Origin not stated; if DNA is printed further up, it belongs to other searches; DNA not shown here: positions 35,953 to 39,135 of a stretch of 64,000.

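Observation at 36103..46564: Tightly coupled four-gene operon: SNF2 helicase, AAA_13 zinc-hook ATPase, type III Mod and type III Res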

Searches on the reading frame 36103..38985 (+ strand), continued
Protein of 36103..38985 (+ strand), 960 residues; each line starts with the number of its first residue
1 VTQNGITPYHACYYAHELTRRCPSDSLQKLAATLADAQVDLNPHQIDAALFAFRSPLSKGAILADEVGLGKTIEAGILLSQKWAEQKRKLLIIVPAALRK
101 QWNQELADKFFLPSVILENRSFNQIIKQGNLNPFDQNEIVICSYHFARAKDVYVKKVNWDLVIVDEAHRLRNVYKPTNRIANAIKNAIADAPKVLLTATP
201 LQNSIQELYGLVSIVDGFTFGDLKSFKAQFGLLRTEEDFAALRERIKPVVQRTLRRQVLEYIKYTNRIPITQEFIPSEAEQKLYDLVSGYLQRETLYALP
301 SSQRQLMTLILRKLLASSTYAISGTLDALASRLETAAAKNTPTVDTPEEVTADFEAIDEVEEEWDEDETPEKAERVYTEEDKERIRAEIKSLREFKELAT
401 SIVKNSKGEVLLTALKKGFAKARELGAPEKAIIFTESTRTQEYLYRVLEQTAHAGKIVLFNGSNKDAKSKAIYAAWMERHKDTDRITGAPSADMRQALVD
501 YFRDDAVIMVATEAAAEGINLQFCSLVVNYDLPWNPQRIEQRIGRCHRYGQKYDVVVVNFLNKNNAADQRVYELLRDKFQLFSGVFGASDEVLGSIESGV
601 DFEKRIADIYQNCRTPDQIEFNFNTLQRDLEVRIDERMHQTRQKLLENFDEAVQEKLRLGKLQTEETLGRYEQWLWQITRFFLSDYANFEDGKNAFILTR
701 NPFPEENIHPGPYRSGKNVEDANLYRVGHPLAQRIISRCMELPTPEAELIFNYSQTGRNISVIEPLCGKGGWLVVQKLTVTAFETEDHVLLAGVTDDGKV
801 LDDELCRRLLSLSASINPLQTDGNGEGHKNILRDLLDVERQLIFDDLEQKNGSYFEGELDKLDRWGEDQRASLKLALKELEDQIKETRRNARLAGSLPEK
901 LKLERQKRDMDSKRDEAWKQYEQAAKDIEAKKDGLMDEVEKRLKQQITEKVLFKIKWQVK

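Call 99: search_dna_similar(query=window:36103-38982:+, collection=plasmids, mode=protein, max_rows=15, max_evalue=1e-50)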
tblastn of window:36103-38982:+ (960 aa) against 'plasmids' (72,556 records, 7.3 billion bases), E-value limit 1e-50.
Records with a match: 51; places in all: 52; records where one place covers at least 80% of the query: 46.
Best place of each record, by identity: <60% 51.
By first word of the organism name: Salmonella 15; Klebsiella 11; Providencia 5; Escherichia 2; Aeromonas 2; Roseomonas 2; Rhizobium 1; Cupriavidus 1; Planctomycetes 1; Deinococcus 1; and 10 more.
By predicted mobility (MOB-suite, as given by PLSDB): conjugative 32; non-mobilizable 15; mobilizable 4.
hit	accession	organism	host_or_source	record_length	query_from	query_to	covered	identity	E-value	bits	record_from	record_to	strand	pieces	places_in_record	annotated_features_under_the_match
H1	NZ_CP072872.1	Rhizobium sp. NLR16a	lentil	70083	6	960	99%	56.6%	0e+0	1048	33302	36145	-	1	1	SNF2-related protein | helix-turn-helix domain-containing protein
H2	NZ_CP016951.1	Cupriavidus taiwanensis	Mimosa,single cell,nodules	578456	6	960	99%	56.0%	0e+0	1048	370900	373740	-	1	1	SNF2-related protein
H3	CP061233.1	Escherichia coli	Sheep,cell culture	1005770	6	959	99%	52.2%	0e+0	983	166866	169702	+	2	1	none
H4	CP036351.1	Planctomycetes bacterium K2D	-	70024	7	959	99%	49.8%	0e+0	907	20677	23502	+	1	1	rapA: RNA polymerase-associated protein RapA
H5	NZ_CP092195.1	Deinococcus sp. KNUC1210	Setaria viridis,cell ...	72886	7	959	99%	47.8%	0e+0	867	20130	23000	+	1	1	SNF2-related protein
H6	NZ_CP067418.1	Aeromonas media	cell culture,water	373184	6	959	99%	46.0%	0e+0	817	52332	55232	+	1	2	SNF2-related protein | helix-turn-helix domain-containing protein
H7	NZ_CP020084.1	Blastomonas fulva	Cell culture,microcystis culture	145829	6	959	99%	45.4%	0e+0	819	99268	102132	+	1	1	SNF2-related protein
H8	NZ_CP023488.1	Klebsiella pneumoniae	Homo sapiens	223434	6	959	99%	45.1%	0e+0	794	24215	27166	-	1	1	SNF2-related protein | helix-turn-helix transcriptional regulator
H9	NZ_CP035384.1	Klebsiella pneumoniae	cell culture,blood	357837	6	959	99%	45.1%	0e+0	794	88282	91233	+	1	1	SNF2-related protein | helix-turn-helix transcriptional regulator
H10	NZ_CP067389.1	Klebsiella grimontii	Homo sapiens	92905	6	959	99%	45.1%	0e+0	794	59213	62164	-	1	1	SNF2-related protein | helix-turn-helix transcriptional regulator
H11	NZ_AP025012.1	Raoultella ornithinolytica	-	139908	6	959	99%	45.1%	0e+0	794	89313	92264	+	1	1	SNF2-related protein | helix-turn-helix transcriptional regulator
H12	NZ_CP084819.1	Klebsiella quasipneumoniae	Homo sapiens,Whole organism,blood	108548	6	959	99%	45.1%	0e+0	794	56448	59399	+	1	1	SNF2-related protein | helix-turn-helix transcriptional regulator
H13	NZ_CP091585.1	Klebsiella pneumoniae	Homo sapiens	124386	6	959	99%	45.1%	0e+0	794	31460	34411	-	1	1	SNF2-related protein | helix-turn-helix transcriptional regulator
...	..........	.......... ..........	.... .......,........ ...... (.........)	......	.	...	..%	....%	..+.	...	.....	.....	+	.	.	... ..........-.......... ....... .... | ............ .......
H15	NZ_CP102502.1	Citrobacter youngae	Homo sapiens,Blood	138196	6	959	99%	45.1%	0e+0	794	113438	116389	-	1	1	SNF2-related protein | helix-turn-helix transcriptional regulator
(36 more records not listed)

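Call 100: get_annotated_region(hit=H8, flank=9000)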
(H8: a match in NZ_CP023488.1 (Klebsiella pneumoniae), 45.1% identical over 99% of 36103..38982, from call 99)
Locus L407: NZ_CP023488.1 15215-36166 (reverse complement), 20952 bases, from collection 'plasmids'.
description: Klebsiella pneumoniae subsp. pneumoniae strain ST101:960186733 plasmid p19-10_01, complete sequence
organism: Klebsiella pneumoniae (NCBI taxid 72407)
taxonomy: Bacteria; Pseudomonadota; Gammaproteobacteria; Enterobacterales; Enterobacteriaceae; Klebsiella; Klebsiella pneumoniae
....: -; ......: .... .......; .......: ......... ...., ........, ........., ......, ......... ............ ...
typing (MOB-suite, as given by PLSDB): conjugative; replicon IncFIB,IncFII,rep_cluster_1254,rep_cluster_2183; relaxase MOBF,MOBF; mating-pair formation MPF_F
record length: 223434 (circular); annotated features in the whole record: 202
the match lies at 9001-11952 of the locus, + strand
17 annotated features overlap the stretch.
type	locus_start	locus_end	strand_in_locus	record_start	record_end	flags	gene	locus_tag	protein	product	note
CDS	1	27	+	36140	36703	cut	-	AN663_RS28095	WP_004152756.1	methyltransferase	-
CDS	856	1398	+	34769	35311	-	ssb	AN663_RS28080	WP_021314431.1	single-stranded DNA-binding protein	GO:0006310 - DNA recombination [Evidence IEA]; GO:0006281 - DNA repair [Evidence IEA]; GO:0006260 - DNA replication ...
CDS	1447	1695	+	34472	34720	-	-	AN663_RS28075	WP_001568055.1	DUF905 domain-containing protein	-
CDS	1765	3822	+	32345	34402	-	-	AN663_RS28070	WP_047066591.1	ParB/RepB/Spo0J family partition protein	-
CDS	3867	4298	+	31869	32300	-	psiB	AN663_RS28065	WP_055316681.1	conjugation system SOS inhibitor PsiB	-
CDS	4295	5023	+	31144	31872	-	-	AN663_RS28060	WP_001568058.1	plasmid SOS inhibition protein A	-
CDS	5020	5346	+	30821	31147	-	-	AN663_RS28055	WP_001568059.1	hypothetical protein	-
CDS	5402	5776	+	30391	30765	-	-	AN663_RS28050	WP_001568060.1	hypothetical protein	-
CDS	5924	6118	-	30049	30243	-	-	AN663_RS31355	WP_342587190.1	hypothetical protein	-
CDS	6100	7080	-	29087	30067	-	-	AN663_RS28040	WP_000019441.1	IS5-like element ISKpn26 family transposase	GO:0006313 - DNA transposition [Evidence IEA]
CDS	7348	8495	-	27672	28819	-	-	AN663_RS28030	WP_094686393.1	IS3 family transposase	-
CDS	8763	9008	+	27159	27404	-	-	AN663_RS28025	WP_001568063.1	helix-turn-helix transcriptional regulator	-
CDS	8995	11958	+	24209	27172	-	-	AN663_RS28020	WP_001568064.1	SNF2-related protein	-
CDS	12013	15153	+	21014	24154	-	-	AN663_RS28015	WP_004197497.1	DNA methyltransferase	GO:0006306 - DNA methylation [Evidence IEA]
CDS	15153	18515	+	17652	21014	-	-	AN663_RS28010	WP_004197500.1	DEAD/DEAH box helicase family protein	-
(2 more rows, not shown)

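Call 101: get_annotated_region(hit=H1, flank=9000)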
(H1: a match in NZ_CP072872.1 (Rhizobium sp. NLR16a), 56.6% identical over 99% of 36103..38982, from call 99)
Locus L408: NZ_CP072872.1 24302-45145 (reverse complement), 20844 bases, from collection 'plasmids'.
description: Rhizobium sp. NLR16a plasmid p7, complete sequence
organism: Rhizobium sp. NLR16a (NCBI taxid 2731112)
taxonomy: Bacteria; Pseudomonadota; Alphaproteobacteria; Hyphomicrobiales; Rhizobiaceae; Rhizobium; Rhizobium sp. NLR16a
host: -; source: lentil; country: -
typing (MOB-suite, as given by PLSDB): conjugative; relaxase MOBP; mating-pair formation MPF_T
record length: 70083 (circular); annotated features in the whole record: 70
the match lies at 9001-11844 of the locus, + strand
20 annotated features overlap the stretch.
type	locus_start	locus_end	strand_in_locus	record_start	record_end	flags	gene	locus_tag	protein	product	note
CDS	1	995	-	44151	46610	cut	-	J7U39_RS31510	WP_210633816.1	VirB4 family type IV secretion/conjugal transfer ATPase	-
CDS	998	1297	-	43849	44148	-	-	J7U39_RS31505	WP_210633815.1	VirB3 family type IV secretion system protein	-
CDS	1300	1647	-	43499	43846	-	-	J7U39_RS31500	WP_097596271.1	TrbC/VirB2 family protein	-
CDS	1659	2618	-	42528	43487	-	-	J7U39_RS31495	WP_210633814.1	lytic transglycosylase domain-containing protein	-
CDS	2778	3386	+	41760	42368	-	-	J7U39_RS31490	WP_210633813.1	hypothetical protein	-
CDS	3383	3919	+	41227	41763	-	-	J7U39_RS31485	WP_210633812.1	thermonuclease family protein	-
CDS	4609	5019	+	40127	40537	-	-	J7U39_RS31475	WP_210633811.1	hypothetical protein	-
CDS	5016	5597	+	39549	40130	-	-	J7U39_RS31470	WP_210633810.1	hypothetical protein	-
CDS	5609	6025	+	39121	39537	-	-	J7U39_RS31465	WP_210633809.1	hypothetical protein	-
CDS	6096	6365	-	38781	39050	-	-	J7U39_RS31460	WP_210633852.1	hypothetical protein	-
CDS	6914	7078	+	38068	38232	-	-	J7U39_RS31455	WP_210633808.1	hypothetical protein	-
CDS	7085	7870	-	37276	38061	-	-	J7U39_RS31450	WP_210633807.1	NYN domain-containing protein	-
CDS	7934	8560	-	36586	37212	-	-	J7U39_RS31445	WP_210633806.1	recombinase family protein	GO:0006310 - DNA recombination [Evidence IEA]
CDS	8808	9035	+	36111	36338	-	-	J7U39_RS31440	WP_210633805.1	helix-turn-helix domain-containing protein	-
CDS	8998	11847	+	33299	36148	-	-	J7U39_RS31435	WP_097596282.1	SNF2-related protein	-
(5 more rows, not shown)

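Call 104: search_protein_families(library=pfam, alignment_id=A8, max_evalue=0.001)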
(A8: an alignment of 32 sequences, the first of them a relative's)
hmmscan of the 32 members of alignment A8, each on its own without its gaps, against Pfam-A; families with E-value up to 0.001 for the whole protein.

A. member 1, L407:8763-9005:+ (81 aa): 4 families
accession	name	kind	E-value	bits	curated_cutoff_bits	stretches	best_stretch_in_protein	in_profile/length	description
PF13443.12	HTH_26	-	6.3e-22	78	22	1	5-66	1-62/63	Cro/C1-type HTH DNA-binding domain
PF01381.28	HTH_3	-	0.00039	20.8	23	1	8-61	3-55/55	Helix-turn-helix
PF02796.21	HTH_7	-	0.00052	20.5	23.8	0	5-31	12-38/45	Helix-turn-helix domain of resolvase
PF13560.12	HTH_31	-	0.00067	20.3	27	1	5-61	5-60/64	Helix-turn-helix domain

B. families by the number of members that match (of 32 scanned): 22 families
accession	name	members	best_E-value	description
PF12728.13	HTH_17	4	2.3e-19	Helix-turn-helix domain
PF08279.18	HTH_11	3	1.7e-08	HTH domain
PF25213.1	HVO_A0261_N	3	3.5e-06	HVO_A0261 N-terminal domain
PF01381.28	HTH_3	2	6.5e-10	Helix-turn-helix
PF13560.12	HTH_31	2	7.3e-09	Helix-turn-helix domain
PF01325.25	Fe_dep_repress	2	3.1e-05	Iron dependent repressor, N-terminal DNA binding domain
PF02796.21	HTH_7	2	0.00016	Helix-turn-helix domain of resolvase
PF13384.12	HTH_23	2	0.00019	Homeodomain-like domain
PF13412.12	HTH_24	2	0.00035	Winged helix-turn-helix DNA-binding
PF15781.12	ParE-like_toxin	1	2.9e-25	ParE-like toxin of type II bacterial toxin-antitoxin system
PF13443.12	HTH_26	1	6.3e-22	Cro/C1-type HTH DNA-binding domain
PF09903.14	DUF2130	1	3.3e-21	Uncharacterized protein conserved in bacteria (DUF2130)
PF13683.12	rve_3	1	6.7e-10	Integrase core domain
PF08220.18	HTH_DeoR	1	2.3e-05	DeoR-like helix-turn-helix domain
PF01022.26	HTH_5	1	3.5e-05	Bacterial regulatory protein, arsR family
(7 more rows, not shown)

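Call 105: search_protein_families(library=pfam, proteins=[L407:12013-15150:+, L407:15153-18512:+, L408:11859-13877:+, L408:15161-18133:+, L408:18196-20691:-, L408:13893-15161:+], max_evalue=0.0001)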
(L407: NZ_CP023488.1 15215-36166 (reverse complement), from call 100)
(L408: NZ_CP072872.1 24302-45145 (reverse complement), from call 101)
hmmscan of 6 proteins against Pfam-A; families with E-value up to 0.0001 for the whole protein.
L407:12013-15150:+ (1046 aa): 2 families
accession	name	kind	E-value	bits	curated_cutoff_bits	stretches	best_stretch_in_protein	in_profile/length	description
PF01555.25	N6_N4_Mtase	-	9.7e-22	78.4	26.7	1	487-818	1-214/221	DNA methylase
PF03602.21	Cons_hypoth95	-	1.7e-05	25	24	0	455-501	83-128/182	Conserved hypothetical protein 95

L407:15153-18512:+ (1120 aa): 1 family
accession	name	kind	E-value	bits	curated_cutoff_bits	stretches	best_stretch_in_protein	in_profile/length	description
PF04851.21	ResIII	-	6.2e-08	33.2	22.5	1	157-278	21-140/164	Type III restriction enzyme, res subunit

L408:11859-13877:+ (673 aa): 1 family
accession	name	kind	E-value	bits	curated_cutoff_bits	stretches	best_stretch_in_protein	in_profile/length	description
PF01555.25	N6_N4_Mtase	-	8.8e-34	117.8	26.7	1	122-468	1-204/221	DNA methylase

L408:15161-18133:+ (991 aa): 3 families
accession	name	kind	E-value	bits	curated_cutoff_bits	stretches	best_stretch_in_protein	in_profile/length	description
PF19778.5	RE_endonuc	-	2.4e-39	133.9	23.4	1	883-984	1-106/108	Endonuclease domain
PF04851.21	ResIII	-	2.8e-14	53.8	22.5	1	82-261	22-163/164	Type III restriction enzyme, res subunit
PF00270.35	DEAD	-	3.2e-07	30.7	26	1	80-212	11-130/167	DEAD/DEAH box helicase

L408:18196-20691:- (832 aa): 3 families
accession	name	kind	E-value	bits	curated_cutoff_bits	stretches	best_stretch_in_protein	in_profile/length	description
PF13476.12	AAA_23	-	1.6e-12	48.9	27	1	8-148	1-123/201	AAA domain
PF02463.25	SMC_N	-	5.9e-10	39.4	40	0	5-55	1-48/220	RecF/RecN/SMC N terminal domain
PF13166.12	AAA_13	-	1.6e-07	30.9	36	0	569-658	493-583/713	AAA domain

L408:13893-15161:+ (423 aa): 3 families
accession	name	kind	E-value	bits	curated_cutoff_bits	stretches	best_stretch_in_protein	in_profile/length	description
PF03235.19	GmrSD_N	-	6.1e-18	66.1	33.2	1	23-159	14-196/199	GmrSD restriction endonuclease, N-terminal domain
PF01844.29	HNH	-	5.1e-09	36.6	21.4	1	370-413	3-46/47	HNH endonuclease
PF14279.12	HNH_5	-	9.5e-06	25.9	27.5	1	379-417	11-49/56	HNH endonuclease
